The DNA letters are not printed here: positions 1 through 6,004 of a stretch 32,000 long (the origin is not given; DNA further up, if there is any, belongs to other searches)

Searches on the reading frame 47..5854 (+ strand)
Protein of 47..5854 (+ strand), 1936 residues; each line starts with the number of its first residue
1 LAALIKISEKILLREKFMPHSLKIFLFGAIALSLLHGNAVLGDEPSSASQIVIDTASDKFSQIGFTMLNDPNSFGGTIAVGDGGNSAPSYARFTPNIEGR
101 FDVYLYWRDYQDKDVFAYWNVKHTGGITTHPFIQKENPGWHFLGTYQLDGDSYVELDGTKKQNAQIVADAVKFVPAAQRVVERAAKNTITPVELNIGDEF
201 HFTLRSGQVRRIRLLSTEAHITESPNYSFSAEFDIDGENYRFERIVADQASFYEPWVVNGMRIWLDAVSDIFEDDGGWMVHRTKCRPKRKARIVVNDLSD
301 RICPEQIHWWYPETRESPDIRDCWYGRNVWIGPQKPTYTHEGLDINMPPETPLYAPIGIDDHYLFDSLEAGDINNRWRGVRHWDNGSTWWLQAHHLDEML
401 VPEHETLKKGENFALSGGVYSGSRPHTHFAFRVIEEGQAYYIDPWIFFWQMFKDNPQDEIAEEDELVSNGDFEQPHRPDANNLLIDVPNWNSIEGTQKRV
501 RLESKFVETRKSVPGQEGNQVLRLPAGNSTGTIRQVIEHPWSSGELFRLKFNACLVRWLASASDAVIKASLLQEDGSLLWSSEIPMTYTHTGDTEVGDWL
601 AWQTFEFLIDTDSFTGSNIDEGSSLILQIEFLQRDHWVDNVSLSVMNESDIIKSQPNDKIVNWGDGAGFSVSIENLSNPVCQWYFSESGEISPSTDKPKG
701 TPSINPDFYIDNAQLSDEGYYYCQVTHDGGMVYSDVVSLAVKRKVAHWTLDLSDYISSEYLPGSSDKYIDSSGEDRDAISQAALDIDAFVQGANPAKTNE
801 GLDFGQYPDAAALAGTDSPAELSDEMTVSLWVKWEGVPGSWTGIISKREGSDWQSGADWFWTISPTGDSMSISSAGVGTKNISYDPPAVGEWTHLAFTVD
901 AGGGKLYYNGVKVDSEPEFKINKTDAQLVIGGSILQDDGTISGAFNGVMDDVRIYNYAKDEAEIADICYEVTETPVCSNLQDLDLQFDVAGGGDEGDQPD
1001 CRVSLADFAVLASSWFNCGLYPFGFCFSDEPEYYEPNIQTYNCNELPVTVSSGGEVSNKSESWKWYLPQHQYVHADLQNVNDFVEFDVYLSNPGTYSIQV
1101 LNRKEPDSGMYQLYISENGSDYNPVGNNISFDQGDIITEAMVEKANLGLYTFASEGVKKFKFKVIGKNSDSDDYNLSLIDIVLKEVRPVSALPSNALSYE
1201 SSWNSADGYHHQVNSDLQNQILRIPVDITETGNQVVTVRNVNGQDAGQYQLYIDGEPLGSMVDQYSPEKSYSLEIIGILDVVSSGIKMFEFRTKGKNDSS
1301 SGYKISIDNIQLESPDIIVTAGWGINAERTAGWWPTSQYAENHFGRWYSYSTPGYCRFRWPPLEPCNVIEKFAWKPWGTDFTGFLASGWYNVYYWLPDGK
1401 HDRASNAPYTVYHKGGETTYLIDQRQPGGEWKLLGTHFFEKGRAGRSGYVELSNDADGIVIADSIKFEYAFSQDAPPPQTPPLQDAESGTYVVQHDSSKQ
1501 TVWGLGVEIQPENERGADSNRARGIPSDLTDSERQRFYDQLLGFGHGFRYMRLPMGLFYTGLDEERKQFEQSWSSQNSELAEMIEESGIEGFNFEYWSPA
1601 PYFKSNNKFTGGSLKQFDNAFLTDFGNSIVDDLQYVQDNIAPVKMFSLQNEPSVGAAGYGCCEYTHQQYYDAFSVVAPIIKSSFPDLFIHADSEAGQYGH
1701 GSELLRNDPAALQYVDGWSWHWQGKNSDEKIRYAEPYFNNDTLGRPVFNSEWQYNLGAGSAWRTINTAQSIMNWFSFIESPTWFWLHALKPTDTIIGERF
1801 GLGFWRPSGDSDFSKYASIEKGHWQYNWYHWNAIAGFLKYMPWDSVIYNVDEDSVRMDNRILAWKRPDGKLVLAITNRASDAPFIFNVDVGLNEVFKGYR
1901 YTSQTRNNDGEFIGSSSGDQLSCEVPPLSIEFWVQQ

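Call 21: search_protein_families(library=pfam, proteins=[window:47-5854:+], max_evalue=0.001)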
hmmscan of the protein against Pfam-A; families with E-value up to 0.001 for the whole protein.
window:47-5854:+ (1936 aa): 8 families
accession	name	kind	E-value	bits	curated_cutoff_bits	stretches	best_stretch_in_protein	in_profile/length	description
PF25275.1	Golvesin_C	-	5.4e-29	101.3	31.6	2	1332-1468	15-131/132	Golvesin C-terminal domain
PF13385.13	Laminin_G_3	-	3.1e-24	86.3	27.6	1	821-965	15-151/151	Concanavalin A-like lectin/glucanases superfamily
PF07679.22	I-set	-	7.2e-08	32.8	23.7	1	653-734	4-84/90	Immunoglobulin I-set domain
PF13927.12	Ig_3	-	1.4e-06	29.1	30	1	652-726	4-77/78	Immunoglobulin domain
PF00047.31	ig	-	6.7e-06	26.8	21.8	0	672-733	18-78/81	Immunoglobulin domain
PF13895.12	Ig_2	-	4.4e-05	24.1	27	1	678-741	28-79/79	Immunoglobulin domain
PF07686.23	V-set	-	0.0001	22.9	26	0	709-741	76-108/109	Immunoglobulin V-set domain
PF01551.29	Peptidase_M23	-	0.0006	20.4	28.7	0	339-433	2-89/96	Peptidase family M23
